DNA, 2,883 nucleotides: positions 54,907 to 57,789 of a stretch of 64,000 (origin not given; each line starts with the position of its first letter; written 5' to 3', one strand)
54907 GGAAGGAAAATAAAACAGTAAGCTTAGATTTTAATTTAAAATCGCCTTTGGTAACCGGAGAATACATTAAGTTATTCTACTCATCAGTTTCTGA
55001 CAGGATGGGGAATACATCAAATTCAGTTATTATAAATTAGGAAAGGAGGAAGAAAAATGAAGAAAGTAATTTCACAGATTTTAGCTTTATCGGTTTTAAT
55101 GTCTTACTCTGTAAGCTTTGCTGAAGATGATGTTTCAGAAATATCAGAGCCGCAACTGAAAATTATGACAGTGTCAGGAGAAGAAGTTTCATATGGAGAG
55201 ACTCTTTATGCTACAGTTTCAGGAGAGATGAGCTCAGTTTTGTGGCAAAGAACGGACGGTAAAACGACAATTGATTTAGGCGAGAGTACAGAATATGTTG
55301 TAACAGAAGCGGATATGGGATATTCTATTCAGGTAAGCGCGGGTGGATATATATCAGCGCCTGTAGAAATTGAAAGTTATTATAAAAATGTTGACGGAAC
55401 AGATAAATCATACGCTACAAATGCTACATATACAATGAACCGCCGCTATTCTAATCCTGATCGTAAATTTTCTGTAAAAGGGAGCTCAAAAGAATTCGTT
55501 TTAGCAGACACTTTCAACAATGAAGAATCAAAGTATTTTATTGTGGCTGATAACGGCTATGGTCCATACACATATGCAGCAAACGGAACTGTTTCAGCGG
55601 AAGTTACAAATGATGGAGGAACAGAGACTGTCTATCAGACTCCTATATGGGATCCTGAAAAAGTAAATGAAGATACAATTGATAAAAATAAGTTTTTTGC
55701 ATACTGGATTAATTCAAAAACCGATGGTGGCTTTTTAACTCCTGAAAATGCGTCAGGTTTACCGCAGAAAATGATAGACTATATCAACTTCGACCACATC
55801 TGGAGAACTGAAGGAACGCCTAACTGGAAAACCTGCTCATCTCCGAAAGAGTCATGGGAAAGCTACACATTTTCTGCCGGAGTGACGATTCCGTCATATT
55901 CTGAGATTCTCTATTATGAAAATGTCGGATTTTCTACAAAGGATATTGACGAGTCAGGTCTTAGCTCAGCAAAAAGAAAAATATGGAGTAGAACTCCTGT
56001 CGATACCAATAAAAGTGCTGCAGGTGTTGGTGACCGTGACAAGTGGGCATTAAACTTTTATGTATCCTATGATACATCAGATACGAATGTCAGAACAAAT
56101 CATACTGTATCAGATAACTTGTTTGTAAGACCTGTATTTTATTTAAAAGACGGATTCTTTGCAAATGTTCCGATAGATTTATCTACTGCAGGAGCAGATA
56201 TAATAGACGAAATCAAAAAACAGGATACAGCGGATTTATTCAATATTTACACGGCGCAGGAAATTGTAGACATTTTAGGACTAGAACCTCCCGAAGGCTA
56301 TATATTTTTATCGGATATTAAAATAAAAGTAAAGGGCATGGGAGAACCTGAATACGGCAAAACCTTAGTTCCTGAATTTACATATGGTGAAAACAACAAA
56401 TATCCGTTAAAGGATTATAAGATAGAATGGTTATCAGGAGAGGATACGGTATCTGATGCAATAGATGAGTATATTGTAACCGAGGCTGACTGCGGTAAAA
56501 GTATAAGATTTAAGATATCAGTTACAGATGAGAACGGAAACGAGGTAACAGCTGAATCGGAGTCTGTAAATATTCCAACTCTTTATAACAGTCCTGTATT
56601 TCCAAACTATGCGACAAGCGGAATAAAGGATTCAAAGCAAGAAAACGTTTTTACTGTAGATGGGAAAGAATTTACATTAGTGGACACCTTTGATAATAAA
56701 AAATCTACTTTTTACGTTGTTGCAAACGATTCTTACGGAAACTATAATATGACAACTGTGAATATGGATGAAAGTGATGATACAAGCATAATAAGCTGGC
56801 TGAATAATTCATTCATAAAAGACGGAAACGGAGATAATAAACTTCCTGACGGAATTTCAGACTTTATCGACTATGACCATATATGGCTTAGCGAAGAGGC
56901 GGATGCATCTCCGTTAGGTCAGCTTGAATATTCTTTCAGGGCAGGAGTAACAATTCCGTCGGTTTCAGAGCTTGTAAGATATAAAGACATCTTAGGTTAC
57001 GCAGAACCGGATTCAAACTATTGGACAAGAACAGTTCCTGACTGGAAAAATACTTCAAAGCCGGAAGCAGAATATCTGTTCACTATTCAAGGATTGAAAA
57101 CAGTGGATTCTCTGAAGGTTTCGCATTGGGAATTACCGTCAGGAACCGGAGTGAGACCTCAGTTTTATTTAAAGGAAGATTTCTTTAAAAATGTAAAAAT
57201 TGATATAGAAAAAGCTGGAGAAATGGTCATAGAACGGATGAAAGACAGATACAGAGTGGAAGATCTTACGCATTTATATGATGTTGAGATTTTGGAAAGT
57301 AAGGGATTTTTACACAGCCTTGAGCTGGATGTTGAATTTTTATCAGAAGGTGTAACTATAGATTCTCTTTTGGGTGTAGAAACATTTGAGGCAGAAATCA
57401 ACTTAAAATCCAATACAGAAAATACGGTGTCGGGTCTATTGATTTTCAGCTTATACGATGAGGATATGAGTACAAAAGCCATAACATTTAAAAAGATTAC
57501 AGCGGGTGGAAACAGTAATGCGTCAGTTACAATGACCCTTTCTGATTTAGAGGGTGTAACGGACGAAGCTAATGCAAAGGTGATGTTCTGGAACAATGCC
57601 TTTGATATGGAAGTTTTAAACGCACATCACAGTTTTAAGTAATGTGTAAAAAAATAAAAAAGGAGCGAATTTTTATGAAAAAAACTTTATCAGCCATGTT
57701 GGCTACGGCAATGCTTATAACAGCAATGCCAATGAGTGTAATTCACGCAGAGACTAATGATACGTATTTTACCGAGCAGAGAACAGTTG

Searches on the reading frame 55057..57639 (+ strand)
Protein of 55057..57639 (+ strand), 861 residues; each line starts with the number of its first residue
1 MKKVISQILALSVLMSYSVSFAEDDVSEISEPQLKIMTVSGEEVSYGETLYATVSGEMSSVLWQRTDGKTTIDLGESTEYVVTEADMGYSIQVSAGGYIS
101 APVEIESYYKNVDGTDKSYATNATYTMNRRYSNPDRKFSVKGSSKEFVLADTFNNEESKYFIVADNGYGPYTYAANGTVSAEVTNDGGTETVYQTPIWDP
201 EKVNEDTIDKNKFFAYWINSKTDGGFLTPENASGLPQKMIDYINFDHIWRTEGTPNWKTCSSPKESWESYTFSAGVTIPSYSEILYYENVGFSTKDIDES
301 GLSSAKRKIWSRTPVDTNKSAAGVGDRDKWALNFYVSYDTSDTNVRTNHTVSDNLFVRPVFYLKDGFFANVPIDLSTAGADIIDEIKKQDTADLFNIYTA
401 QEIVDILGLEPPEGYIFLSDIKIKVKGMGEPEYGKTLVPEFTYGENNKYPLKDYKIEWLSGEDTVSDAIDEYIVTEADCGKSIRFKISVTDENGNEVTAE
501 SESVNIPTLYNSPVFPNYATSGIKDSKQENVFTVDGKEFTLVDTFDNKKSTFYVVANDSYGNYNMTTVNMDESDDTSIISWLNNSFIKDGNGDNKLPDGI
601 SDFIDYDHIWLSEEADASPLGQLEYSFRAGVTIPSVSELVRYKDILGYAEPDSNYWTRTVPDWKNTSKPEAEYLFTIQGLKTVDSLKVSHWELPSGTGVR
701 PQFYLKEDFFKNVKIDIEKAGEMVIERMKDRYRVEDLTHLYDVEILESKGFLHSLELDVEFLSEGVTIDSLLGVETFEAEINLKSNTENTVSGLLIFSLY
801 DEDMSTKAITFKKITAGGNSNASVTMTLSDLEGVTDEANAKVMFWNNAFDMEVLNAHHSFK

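Call 6: search_protein_families(library=pfam, proteins=[window:55057-57639:+], max_evalue=0.01)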
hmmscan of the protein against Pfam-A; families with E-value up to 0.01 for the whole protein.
window:55057-57639:+ (861 aa): 1 family
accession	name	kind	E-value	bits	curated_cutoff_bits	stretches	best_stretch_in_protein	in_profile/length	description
PF23197.1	IG_AIR9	-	0.0082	16.4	27.5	0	59-93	31-68/87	AIR9 A9 domain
